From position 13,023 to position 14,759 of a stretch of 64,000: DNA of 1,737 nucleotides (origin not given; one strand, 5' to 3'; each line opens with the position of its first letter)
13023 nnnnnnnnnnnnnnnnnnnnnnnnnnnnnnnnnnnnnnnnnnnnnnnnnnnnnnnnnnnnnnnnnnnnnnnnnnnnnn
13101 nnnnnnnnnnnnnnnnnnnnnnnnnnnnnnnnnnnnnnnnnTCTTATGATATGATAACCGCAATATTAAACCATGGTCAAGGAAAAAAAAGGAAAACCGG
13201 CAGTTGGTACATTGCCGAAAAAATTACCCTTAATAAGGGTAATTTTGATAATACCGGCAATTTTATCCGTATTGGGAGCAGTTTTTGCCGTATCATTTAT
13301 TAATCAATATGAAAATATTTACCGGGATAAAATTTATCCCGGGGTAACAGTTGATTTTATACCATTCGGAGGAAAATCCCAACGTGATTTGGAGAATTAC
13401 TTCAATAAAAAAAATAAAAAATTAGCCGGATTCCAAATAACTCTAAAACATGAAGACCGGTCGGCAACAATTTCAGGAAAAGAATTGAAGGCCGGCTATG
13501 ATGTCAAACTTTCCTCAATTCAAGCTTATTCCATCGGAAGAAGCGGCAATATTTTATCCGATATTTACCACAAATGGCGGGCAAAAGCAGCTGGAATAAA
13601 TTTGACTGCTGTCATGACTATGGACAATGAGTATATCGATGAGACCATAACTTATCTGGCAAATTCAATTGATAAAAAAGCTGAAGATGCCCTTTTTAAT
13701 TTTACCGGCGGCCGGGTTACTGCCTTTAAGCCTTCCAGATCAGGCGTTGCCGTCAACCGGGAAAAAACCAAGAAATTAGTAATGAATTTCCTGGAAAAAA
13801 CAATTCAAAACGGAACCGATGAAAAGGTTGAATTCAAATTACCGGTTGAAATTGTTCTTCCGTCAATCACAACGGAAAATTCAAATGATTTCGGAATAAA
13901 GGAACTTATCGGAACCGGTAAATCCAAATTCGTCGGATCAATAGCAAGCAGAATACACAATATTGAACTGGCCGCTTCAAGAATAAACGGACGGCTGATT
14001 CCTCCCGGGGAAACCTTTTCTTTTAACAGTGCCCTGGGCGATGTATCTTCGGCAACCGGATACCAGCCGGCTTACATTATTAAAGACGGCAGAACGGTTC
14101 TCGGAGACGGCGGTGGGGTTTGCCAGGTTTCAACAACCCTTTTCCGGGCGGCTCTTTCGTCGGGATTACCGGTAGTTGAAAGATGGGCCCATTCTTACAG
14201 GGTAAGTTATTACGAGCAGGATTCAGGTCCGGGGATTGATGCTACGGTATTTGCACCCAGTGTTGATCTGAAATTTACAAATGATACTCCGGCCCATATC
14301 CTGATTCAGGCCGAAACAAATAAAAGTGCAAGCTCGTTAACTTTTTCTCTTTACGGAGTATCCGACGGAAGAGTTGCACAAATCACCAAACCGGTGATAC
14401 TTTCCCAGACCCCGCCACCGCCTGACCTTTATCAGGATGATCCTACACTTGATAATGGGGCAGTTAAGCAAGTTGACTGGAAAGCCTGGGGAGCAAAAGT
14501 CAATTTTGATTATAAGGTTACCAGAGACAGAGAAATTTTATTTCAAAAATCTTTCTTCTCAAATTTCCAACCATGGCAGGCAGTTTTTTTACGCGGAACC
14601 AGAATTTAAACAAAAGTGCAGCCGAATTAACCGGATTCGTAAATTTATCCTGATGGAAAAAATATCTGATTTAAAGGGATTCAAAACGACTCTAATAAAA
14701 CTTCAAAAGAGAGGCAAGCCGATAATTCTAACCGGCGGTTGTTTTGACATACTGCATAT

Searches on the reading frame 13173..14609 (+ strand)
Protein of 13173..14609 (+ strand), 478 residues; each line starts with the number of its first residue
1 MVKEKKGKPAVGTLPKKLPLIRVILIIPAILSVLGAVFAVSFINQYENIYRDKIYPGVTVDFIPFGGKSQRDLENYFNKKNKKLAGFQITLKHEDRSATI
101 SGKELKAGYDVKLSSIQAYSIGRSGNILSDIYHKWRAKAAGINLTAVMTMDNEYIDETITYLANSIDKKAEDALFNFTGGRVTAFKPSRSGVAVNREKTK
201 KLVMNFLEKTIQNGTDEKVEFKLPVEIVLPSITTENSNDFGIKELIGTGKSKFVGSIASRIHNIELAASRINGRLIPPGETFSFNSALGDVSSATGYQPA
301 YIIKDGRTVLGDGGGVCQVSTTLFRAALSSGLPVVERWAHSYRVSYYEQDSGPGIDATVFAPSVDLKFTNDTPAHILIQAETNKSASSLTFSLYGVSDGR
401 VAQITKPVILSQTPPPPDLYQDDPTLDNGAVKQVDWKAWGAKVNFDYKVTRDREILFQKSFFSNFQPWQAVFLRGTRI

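Call 7: search_protein_families(library=pfam, proteins=[window:13173-14609:+])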
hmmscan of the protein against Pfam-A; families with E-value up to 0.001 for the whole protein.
window:13173-14609:+ (478 aa): 2 families
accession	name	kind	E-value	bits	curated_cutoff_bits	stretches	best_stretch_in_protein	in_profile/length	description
PF04294.18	VanW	-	9.5e-45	151.7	27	1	260-393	2-129/130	VanW like protein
PF12229.13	PG_binding_4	-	4e-17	62.9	22.1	1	99-211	2-112/117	Putative peptidoglycan binding domain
